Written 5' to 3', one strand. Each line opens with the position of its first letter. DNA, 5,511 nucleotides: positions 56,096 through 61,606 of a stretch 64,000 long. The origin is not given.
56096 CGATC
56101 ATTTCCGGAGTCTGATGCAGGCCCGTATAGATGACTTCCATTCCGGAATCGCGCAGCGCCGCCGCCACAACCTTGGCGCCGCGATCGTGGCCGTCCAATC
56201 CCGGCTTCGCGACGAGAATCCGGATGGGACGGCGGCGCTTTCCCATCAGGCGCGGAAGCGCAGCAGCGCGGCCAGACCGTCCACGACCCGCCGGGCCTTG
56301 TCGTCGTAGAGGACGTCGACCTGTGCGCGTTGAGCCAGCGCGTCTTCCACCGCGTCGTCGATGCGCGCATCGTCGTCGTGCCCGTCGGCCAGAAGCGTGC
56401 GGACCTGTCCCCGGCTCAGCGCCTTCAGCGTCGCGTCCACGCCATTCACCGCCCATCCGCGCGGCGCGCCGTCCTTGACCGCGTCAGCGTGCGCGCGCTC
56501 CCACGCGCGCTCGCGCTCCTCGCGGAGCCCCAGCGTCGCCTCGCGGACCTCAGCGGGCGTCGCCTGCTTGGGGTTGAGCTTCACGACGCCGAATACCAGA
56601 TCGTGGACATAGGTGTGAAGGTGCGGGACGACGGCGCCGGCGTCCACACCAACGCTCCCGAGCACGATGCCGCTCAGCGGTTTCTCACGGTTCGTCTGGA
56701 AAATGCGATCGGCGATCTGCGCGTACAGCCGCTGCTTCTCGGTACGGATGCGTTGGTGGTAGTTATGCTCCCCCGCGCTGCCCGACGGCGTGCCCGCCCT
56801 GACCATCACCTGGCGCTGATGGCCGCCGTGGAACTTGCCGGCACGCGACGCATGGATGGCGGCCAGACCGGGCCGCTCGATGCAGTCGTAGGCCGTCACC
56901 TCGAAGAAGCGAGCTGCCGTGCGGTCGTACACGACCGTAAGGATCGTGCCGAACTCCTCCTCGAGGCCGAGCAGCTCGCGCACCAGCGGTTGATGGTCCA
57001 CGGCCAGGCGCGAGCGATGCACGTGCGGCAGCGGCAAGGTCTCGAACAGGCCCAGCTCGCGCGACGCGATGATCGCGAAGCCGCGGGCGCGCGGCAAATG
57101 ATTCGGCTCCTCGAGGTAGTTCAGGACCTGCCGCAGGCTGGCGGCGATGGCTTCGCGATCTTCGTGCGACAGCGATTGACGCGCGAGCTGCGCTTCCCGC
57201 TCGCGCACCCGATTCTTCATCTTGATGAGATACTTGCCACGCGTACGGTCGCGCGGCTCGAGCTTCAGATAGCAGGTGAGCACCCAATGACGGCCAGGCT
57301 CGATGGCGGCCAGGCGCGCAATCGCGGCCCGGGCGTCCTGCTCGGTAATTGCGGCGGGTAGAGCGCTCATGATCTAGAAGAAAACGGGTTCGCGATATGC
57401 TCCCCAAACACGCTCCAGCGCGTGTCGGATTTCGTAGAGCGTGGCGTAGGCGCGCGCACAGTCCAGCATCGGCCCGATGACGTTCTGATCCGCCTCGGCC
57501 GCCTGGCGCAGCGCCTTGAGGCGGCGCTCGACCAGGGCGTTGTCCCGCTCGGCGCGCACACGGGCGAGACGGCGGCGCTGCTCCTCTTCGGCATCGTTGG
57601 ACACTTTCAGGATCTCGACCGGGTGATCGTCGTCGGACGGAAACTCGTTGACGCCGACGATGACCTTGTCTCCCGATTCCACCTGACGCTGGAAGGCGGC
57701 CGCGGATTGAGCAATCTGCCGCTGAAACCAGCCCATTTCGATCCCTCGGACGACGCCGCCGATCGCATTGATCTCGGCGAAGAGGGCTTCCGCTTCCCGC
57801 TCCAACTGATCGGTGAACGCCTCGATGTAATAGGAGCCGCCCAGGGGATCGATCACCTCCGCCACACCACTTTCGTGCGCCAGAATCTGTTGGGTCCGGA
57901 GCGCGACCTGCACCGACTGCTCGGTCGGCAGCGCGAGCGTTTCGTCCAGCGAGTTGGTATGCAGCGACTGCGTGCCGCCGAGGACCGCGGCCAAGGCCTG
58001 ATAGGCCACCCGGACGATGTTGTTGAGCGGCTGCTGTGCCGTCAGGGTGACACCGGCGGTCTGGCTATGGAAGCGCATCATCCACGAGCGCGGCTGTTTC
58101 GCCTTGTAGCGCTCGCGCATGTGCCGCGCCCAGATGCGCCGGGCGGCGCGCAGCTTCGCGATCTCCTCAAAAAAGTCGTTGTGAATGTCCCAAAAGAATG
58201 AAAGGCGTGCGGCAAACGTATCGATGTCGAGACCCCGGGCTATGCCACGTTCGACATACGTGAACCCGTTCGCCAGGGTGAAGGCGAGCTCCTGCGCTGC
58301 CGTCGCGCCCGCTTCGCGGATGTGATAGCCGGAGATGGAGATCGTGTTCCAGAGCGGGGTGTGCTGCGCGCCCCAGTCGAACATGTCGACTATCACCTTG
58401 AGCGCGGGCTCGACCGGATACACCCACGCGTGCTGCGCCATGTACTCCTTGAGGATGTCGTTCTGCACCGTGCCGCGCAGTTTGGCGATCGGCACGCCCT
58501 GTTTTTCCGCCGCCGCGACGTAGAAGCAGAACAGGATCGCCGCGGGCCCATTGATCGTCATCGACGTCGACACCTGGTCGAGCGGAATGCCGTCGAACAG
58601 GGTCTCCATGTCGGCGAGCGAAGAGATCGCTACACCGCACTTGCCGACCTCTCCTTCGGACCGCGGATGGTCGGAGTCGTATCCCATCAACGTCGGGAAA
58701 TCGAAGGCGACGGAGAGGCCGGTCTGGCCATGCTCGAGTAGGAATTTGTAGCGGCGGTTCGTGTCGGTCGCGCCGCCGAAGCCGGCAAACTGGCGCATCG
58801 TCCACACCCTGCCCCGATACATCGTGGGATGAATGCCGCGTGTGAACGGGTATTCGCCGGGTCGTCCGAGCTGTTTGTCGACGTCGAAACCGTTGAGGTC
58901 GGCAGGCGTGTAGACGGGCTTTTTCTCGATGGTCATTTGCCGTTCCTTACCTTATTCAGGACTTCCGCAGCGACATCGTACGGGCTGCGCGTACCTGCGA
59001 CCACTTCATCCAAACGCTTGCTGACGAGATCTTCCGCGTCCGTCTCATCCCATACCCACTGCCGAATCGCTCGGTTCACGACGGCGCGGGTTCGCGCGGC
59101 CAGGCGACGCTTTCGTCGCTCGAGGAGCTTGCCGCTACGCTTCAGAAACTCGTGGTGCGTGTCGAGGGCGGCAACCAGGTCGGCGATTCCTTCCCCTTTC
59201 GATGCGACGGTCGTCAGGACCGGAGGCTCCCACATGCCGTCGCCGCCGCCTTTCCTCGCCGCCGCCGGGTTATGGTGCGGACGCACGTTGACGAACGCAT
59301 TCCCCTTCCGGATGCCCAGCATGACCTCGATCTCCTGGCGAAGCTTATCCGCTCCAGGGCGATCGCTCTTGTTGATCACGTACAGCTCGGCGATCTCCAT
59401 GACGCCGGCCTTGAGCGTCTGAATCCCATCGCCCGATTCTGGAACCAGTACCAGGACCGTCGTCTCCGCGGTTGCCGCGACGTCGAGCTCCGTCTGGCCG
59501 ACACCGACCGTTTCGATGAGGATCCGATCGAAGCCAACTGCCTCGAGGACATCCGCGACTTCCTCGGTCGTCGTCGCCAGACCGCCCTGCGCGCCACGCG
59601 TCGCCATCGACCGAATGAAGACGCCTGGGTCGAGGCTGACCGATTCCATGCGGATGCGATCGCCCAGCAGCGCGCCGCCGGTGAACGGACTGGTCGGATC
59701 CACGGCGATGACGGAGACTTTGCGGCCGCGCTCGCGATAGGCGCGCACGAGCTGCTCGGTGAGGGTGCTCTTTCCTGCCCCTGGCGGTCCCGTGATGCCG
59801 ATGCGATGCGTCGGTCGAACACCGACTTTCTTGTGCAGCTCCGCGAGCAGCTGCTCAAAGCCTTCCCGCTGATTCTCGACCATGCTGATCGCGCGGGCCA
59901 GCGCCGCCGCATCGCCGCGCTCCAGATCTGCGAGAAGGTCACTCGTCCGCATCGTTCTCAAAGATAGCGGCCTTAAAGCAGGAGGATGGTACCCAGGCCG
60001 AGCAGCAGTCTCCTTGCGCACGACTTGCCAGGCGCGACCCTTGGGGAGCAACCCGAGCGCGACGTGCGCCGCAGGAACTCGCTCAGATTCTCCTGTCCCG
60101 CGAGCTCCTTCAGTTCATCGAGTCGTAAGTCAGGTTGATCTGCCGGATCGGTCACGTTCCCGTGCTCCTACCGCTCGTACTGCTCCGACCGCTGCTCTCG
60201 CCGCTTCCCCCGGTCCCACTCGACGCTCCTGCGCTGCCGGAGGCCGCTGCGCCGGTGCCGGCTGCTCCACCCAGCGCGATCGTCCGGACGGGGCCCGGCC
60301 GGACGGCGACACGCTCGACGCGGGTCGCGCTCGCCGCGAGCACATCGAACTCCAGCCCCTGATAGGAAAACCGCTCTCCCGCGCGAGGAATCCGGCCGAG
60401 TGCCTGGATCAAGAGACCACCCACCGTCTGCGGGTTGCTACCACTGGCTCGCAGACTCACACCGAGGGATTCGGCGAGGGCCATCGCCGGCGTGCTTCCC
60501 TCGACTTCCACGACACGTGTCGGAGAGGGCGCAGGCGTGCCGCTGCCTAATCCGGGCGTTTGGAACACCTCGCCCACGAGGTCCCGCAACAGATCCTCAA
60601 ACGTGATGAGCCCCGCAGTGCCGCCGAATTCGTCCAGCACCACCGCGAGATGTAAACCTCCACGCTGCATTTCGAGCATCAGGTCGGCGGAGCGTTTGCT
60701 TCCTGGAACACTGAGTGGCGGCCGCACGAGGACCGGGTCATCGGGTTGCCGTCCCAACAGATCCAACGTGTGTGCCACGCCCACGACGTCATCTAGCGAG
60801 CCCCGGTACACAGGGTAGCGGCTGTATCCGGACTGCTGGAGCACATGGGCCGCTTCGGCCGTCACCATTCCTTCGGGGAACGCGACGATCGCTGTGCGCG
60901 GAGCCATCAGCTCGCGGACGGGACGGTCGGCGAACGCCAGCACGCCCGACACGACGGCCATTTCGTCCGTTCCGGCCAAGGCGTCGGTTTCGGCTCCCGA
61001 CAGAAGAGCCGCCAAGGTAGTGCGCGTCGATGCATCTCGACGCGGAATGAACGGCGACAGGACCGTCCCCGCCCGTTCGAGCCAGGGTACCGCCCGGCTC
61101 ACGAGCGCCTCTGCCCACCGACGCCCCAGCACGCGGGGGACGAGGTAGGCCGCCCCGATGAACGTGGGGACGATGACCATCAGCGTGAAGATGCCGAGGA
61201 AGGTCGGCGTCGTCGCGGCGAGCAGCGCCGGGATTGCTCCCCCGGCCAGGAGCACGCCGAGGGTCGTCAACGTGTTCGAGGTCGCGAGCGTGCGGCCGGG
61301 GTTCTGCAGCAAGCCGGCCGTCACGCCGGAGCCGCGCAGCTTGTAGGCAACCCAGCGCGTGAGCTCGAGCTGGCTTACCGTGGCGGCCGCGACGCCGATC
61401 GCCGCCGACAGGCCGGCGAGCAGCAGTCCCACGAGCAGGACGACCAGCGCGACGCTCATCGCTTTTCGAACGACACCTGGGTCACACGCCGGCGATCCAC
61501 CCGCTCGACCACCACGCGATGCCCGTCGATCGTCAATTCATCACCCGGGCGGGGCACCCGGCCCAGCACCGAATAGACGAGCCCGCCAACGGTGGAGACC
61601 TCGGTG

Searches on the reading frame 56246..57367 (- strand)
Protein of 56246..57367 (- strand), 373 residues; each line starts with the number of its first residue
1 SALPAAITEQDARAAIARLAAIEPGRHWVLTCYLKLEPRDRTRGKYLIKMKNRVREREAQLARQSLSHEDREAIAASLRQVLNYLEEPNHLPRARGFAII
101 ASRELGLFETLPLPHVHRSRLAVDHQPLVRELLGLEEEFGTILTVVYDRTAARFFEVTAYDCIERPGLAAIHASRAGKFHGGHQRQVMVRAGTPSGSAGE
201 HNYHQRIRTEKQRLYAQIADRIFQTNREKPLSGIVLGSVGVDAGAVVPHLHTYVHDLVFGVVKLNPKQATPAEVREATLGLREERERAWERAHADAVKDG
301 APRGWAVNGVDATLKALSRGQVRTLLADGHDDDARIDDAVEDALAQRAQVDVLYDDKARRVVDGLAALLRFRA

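Call 56: search_protein_families(library=pfam, proteins=[window:56246-57367:-], max_evalue=0.001)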
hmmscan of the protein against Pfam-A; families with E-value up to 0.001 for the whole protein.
window:56246-57367:- (373 aa): 2 families
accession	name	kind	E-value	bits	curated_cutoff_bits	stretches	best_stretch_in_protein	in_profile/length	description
PF18854.6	baeRF_family10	-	4.2e-07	30.8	27.1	1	127-279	1-139/143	Bacterial archaeo-eukaryotic release factor family 10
PF18856.6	baeRF_family12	-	4.7e-06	27.7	27.7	1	144-277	4-137/138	Bacterial archaeo-eukaryotic release factor family 12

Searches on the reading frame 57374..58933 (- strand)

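Call 56: search_protein_families(library=pfam, proteins=[window:57374-58933:-], max_evalue=0.001)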
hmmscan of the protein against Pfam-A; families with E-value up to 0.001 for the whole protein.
window:57374-58933:- (519 aa): 1 family
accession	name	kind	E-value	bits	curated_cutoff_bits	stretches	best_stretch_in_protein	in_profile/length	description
PF01642.28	MM_CoA_mutase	-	1.2e-224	747.1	22.1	1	2-511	6-512/512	Methylmalonyl-CoA mutase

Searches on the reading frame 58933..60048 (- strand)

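Call 56: search_protein_families(library=pfam, proteins=[window:58933-60048:-], max_evalue=0.001)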
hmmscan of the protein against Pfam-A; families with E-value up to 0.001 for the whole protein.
window:58933-60048:- (371 aa): 12 families
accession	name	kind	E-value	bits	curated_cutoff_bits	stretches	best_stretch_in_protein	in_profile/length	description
PF03308.22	MeaB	-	5e-89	298.4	23.1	1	50-335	1-271/273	Methylmalonyl Co-A mutase-associated GTPase MeaB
PF02492.25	cobW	-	2.1e-08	34.4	20.7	1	83-247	3-173/180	CobW/HypB/UreG, nucleotide-binding domain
PF01656.29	CbiA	-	9.1e-06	26.1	25.4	1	90-337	9-54/125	CobQ/CobB/MinD/ParA nucleotide binding domain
PF00009.33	GTP_EFTU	-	1.3e-05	25.3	26.5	0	81-109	4-32/188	Elongation factor Tu GTP binding domain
PF03029.23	ATP_bind_1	-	2.2e-05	24.8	27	1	85-120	1-36/240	Conserved hypothetical ATP binding protein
PF13401.12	AAA_22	-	3.7e-05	24.5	27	1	85-128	10-51/130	AAA domain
PF13191.12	AAA_16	-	3.9e-05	24.7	32.6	1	64-119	9-63/167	AAA ATPase domain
PF13604.12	AAA_30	-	7e-05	23.1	27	1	84-116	22-54/191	AAA domain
PF20720.3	nSTAND3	-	9e-05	22.7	27.2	1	81-114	18-51/155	Novel STAND NTPase 3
PF03266.21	NTPase_1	-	0.00011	22.5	23.9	1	82-112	1-31/168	NTPase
PF13238.12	AAA_18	-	0.0002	22.2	29.4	1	83-111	1-28/128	AAA domain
PF00005.33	ABC_tran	-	0.00022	22.3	25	1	76-175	7-96/137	ABC transporter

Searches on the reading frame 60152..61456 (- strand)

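Call 56: search_protein_families(library=pfam, proteins=[window:60152-61456:-], max_evalue=0.001)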
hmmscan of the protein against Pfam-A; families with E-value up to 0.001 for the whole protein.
window:60152-61456:- (434 aa): 3 families
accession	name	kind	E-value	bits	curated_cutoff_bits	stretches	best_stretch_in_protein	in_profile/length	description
PF03471.22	CorC_HlyC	-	3.5e-14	53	27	1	316-387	8-79/81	Transporter associated domain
PF00571.33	CBS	-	3.5e-10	40.5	24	1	244-294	6-56/57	CBS domain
PF01595.25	CNNM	-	6.3e-07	29.7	28.4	1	7-144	3-142/181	Cyclin M transmembrane N-terminal domain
